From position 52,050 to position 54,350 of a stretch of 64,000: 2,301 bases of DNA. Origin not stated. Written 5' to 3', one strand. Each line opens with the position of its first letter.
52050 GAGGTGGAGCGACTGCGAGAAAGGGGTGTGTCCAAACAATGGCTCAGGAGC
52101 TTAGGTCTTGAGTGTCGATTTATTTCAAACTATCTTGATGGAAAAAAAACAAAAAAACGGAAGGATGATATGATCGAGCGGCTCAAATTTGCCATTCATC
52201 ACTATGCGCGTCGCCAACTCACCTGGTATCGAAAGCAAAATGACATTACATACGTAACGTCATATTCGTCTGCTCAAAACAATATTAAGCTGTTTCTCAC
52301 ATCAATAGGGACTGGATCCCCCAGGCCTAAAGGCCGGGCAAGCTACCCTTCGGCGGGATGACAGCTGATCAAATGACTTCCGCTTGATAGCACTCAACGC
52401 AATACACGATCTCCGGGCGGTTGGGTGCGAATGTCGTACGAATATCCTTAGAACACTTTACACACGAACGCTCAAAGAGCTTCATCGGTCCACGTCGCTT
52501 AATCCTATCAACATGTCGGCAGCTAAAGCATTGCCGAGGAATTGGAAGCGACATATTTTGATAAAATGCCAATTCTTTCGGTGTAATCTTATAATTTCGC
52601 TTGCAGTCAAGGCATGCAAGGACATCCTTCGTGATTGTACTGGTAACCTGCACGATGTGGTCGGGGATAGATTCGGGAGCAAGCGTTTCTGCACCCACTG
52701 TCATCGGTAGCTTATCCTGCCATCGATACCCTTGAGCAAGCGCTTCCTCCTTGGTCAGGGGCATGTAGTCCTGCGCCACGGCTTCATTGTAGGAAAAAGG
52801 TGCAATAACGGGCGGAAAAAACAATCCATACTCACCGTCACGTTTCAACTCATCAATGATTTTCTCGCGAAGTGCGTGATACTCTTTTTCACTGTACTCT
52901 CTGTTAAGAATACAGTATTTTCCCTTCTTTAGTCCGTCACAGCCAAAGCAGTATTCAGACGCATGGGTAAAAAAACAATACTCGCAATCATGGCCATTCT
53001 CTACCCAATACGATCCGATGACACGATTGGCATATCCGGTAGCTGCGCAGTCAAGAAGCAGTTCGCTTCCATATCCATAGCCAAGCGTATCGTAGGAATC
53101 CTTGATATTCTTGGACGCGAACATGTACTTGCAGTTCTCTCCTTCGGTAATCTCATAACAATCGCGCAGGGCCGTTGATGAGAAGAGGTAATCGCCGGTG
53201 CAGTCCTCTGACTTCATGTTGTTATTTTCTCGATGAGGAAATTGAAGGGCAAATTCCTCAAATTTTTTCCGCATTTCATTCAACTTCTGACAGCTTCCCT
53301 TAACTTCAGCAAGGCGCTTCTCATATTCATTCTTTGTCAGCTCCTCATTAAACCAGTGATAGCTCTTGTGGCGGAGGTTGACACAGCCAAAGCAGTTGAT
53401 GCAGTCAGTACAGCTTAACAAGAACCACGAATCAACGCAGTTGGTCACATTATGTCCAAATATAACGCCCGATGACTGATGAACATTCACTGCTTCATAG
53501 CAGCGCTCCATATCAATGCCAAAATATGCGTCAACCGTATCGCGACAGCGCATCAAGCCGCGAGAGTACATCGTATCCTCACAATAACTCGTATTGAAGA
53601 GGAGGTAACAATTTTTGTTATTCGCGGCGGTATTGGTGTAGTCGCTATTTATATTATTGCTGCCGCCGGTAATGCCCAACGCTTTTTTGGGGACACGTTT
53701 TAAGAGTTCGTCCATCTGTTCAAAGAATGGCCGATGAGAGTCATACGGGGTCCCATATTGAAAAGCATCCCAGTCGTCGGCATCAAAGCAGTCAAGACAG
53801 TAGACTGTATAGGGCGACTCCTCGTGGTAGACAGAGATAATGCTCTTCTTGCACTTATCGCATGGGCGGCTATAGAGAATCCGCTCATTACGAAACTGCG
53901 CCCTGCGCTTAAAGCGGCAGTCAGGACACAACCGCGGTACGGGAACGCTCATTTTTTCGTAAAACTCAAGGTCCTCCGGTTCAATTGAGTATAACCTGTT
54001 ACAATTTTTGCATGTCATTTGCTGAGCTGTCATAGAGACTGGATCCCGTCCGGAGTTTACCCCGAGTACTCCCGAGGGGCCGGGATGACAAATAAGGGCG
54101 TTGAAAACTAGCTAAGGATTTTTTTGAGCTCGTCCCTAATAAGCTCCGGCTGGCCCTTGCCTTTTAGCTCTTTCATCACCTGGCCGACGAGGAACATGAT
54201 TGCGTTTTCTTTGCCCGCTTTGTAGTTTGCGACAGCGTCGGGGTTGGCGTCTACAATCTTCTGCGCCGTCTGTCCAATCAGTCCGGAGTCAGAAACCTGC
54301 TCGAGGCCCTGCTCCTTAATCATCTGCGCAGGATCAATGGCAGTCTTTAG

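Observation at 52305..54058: Unusual 554-aa cysteine-rich protein with mirrored zinc-ribbon pairs, flanked by an 11-bp direct repeat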

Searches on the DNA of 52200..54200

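Call 84: search_rna_families(source=window, start=52200, end=54200, threshold=evalue, max_evalue=1)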
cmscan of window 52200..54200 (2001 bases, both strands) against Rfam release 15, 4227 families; matches with E-value up to 1: 0.
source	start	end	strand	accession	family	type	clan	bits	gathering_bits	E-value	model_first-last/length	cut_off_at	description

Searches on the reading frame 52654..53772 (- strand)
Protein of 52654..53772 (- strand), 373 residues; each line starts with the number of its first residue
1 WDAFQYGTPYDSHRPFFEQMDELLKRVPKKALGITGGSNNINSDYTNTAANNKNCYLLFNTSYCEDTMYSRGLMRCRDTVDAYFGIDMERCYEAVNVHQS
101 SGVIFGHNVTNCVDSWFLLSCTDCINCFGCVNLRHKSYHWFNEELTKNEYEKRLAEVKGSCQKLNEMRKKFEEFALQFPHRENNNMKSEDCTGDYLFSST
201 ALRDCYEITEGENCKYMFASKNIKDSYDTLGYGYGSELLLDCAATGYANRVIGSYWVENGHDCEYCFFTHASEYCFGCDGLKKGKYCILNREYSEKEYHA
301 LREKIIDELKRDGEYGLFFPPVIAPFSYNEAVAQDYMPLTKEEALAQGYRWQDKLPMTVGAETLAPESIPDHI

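Call 67: predict_structure(alignment_id=A3)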
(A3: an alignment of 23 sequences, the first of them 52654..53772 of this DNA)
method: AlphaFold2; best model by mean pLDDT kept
length: 373 residues; sequences in the alignment: 23
mean_pLDDT: 65.8   pTM: 0.56
mean pLDDT of the five models: 65.8, 63.7, 56.9, 55.8, 52.9
residues with pLDDT >= 90: 0; 70-90: 148; 50-70: 171; < 50: 54
segments of 3 or more residues with pLDDT < 50: 33-37, 180-193, 325-337, 355-364, 370-373
pLDDT, mean of each block of 10 residues (from residue 1): 76 86 67 48 56 65 67 77 80 82 84 84 78 66 65 64 53 54 44 61 68 69 70 69 69 66 61 60 67 84 83 65 45 47 66 48 50 40
secondary structure, 60 per line:
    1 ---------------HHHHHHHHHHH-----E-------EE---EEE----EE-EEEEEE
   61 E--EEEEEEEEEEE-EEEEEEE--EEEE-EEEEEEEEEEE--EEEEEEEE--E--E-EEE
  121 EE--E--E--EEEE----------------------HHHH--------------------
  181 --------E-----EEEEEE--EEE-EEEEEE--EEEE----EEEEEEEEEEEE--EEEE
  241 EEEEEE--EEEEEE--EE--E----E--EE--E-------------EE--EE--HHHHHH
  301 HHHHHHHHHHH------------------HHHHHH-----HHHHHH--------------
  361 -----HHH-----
elements in order: H16-26 E45-47 E55-61 E64-74 E76-82 E85-88 E90-100 E103-110 E118-122 E131-134 H157-160 E195-200 E203-205 E207-212 E215-218 E223-234 E237-246 E249-254 H295-311 H330-335 H341-346

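Call 69: fold_search(model_id=the predicted structure, library=pdb)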
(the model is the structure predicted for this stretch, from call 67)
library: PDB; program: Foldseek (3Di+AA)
matches with E <= 10: 124; with E <= 0.001: 0
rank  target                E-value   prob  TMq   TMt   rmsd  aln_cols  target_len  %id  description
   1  6fls_A                6.1e-02  0.05  0.09  0.11  15.1       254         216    9  Pentapeptide repeat family protein from Clostridium botulinum (released 2018-08-15)
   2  7w1c_C                1.1e-01  0.06  0.10  0.07  16.4       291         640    8  Crystal structure of Klebsiella pneumoniae K1 capsule-specific polysaccharide lyase in a P1 crystal form (released 2022-05-18)
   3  7chu_A                1.1e-01  0.03  0.08  0.07  21.5       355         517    7  Geobacillus virus E2 - ORF18 (released 2021-04-14)
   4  6kfn                  1.8e-01  0.05  0.09  0.11  15.5       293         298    8  Crystal structure of alginate lyase from Paenibacillus sp. str. FPU-7 (released 2019-10-30)
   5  8ikw_B                1.8e-01  0.04  0.08  0.09  16.2       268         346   10  A complex structure of PGIP-PG (released 2024-02-07)
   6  2pyg_A                2.0e-01  0.03  0.08  0.08  16.2       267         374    8  Azotobacter vinelandii Mannuronan C-5 epimerase AlgE4 A-module (released 2008-05-27)
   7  2v5i                  2.5e-01  0.08  0.11  0.09  18.1       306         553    9  Structure of the receptor-binding protein of bacteriophage Det7: a podoviral tailspike in a myovirus (released 2008-02-19)
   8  5lw3                  2.5e-01  0.04  0.10  0.10  16.3       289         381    7  Azotobacter vinelandii Mannuronan C-5 epimerase AlgE6 A-module (released 2017-10-25)
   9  4q1q_A                2.6e-01  0.12  0.14  0.19  17.1       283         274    7  Crystal structure of TibC-catalyzed hyper-glycosylated TibA55-350 fragment (released 2014-09-17)
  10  9ozl_C                3.0e-01  0.03  0.09  0.09  21.3       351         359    6  Crystal structure of the polysaccharide lyase RbmB from Vibrio cholerae (released 2026-03-11)
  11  7y5s_A                4.1e-01  0.02  0.09  0.08  17.9       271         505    8  CryoEM structure of Klebsiella phage Kp7 type I tail fiber gp51 in vitro (released 2023-06-21)
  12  6tgf_F                4.5e-01  0.03  0.09  0.06  17.9       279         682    9  Pantoea stewartii WceF is a glycan biofilm modifying enzyme with a bacteriophage tailspike-like parallel beta-helix fo (released 2020-11-25)
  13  6tgf_D                4.5e-01  0.02  0.09  0.07  16.8       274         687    6  Pantoea stewartii WceF is a glycan biofilm modifying enzyme with a bacteriophage tailspike-like parallel beta-helix fo (released 2020-11-25)
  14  7w1c_B                4.7e-01  0.03  0.09  0.07  16.0       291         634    8  Crystal structure of Klebsiella pneumoniae K1 capsule-specific polysaccharide lyase in a P1 crystal form (released 2022-05-18)
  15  6k0s_A                4.7e-01  0.02  0.10  0.08  15.4       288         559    9  Catalytic domain of GH87 alpha-1,3-glucanase D1069A in complex with nigerose (released 2019-12-25)
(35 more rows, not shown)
